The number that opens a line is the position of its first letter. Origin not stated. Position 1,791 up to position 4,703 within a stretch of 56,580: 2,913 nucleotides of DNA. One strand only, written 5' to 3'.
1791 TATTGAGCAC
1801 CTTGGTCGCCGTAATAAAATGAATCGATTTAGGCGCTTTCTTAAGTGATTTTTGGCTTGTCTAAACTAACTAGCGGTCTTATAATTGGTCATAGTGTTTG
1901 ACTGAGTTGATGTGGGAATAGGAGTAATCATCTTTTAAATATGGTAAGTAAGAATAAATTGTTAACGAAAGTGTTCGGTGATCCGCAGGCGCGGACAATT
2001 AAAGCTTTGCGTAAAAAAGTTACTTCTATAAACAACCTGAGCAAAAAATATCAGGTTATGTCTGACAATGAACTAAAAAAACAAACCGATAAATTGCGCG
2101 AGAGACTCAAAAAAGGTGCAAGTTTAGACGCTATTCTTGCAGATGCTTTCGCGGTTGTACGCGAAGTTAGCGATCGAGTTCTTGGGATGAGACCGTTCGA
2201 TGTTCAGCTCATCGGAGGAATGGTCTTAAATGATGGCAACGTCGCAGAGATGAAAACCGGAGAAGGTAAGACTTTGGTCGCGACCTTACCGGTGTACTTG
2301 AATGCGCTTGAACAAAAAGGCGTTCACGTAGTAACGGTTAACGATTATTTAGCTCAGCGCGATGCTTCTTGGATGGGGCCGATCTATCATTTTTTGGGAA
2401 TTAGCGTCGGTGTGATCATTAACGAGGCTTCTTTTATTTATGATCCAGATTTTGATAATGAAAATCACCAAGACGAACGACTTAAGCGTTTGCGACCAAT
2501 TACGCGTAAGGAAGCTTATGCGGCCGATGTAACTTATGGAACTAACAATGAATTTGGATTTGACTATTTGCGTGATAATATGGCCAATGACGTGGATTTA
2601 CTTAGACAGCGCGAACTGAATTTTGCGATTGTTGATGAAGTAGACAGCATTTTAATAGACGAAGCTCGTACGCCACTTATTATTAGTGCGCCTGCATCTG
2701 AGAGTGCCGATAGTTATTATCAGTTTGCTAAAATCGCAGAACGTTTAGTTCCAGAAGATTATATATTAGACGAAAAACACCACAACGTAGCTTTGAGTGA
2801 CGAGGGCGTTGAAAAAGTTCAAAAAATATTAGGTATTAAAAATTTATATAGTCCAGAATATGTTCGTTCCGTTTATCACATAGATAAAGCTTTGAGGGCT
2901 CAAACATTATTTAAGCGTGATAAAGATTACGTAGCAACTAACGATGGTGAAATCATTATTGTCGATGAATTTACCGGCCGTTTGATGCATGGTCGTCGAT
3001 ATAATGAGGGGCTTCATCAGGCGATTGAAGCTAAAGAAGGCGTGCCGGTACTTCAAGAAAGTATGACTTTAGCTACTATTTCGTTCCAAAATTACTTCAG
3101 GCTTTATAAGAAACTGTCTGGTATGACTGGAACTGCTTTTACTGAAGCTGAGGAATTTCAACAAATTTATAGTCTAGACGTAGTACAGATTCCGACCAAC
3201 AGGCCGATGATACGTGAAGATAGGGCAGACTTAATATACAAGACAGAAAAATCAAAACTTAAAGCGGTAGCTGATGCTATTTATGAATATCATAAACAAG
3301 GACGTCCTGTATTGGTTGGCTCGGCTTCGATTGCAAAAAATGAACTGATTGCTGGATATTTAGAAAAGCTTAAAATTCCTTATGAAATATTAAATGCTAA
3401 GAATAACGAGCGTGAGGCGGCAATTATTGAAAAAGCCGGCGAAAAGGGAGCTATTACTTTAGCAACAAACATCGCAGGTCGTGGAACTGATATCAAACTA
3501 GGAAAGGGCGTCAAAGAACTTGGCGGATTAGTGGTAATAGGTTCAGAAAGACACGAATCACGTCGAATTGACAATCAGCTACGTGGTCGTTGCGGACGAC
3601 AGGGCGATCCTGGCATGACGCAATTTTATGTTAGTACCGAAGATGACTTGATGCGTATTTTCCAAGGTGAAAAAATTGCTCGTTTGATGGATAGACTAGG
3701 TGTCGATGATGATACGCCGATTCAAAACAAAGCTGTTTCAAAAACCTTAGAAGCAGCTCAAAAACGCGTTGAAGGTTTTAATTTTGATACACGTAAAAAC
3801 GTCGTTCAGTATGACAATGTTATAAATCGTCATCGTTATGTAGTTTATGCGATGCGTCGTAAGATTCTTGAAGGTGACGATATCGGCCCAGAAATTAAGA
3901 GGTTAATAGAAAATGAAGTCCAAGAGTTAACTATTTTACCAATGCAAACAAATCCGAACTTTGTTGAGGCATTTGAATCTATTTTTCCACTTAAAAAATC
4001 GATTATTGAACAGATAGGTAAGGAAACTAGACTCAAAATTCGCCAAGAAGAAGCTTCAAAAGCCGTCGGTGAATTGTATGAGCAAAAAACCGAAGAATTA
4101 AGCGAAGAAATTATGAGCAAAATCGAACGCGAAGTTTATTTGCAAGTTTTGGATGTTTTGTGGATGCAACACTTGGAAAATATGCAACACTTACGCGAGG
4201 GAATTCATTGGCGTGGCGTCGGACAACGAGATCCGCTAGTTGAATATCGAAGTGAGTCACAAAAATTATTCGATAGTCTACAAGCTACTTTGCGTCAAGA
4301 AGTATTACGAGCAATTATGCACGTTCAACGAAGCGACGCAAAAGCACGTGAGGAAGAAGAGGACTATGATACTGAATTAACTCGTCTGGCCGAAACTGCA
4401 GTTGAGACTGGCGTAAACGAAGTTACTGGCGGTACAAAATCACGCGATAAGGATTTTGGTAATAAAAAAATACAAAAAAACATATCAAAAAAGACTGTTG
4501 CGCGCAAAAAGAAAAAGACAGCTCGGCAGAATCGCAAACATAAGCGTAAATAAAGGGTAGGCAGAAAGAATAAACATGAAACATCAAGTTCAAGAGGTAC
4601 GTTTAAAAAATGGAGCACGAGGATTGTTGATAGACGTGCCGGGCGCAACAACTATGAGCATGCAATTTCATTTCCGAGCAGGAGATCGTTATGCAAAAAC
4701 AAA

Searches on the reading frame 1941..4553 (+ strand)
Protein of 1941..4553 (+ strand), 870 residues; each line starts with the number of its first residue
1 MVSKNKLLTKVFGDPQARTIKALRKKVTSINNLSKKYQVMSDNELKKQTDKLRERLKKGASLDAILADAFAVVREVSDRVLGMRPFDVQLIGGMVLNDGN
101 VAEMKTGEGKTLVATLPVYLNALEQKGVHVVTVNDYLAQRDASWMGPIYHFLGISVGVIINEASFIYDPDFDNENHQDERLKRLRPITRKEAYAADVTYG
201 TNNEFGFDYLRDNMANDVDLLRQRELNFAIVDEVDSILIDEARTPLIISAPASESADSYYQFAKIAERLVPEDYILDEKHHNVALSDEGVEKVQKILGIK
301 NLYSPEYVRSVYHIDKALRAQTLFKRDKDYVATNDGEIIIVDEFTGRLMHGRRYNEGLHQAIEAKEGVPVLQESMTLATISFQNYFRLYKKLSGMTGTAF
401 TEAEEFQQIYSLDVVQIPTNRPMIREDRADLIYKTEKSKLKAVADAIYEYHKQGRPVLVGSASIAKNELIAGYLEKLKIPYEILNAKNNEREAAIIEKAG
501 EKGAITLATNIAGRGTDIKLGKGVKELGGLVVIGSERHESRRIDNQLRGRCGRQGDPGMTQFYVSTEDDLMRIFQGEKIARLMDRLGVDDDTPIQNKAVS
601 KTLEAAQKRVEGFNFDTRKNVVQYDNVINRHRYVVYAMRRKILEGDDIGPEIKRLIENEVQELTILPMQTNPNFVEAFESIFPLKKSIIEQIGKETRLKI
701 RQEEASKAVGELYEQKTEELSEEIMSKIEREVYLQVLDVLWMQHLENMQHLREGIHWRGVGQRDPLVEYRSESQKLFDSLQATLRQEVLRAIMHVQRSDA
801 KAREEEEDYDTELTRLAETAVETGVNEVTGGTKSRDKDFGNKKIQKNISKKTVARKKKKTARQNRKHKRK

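Call 66: search_protein_families(library=ncbifam, proteins=[window:1941-4553:+])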
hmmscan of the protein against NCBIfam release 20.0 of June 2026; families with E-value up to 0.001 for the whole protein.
window:1941-4553:+ (870 aa): 8 families
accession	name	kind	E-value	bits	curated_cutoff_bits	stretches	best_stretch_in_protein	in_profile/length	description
NF009538.1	PRK12904.1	equivalog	0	1062.6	814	2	8-522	2-492/814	preprotein translocase subunit SecA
TIGR00963.1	secA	equivalog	4.8e-294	977.6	800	2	30-521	1-473/787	preprotein translocase subunit SecA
NF006630.0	PRK09200.1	subfamily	3.7e-279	928.2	862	1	13-798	7-777/789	preprotein translocase subunit SecA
TIGR04397.1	SecA2_Bac_anthr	exception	9.2e-261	867.3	1085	1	9-794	2-772/774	accessory Sec system translocase SecA2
NF009536.0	PRK12901.1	equivalog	6.9e-246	819.1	1493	4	301-720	482-901/1118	preprotein translocase subunit SecA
TIGR03714.1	secA2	equivalog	1.8e-226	754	930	1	19-783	5-760/762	accessory Sec system translocase SecA2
NF012136.0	SecA2_Lm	equivalog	3.8e-210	699.8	1100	1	18-785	9-758/776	accessory Sec system translocase SecA2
TIGR04221.1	SecA2_Mycobac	equivalog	8.9e-176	586.3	725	2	9-663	6-637/762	accessory Sec system translocase SecA2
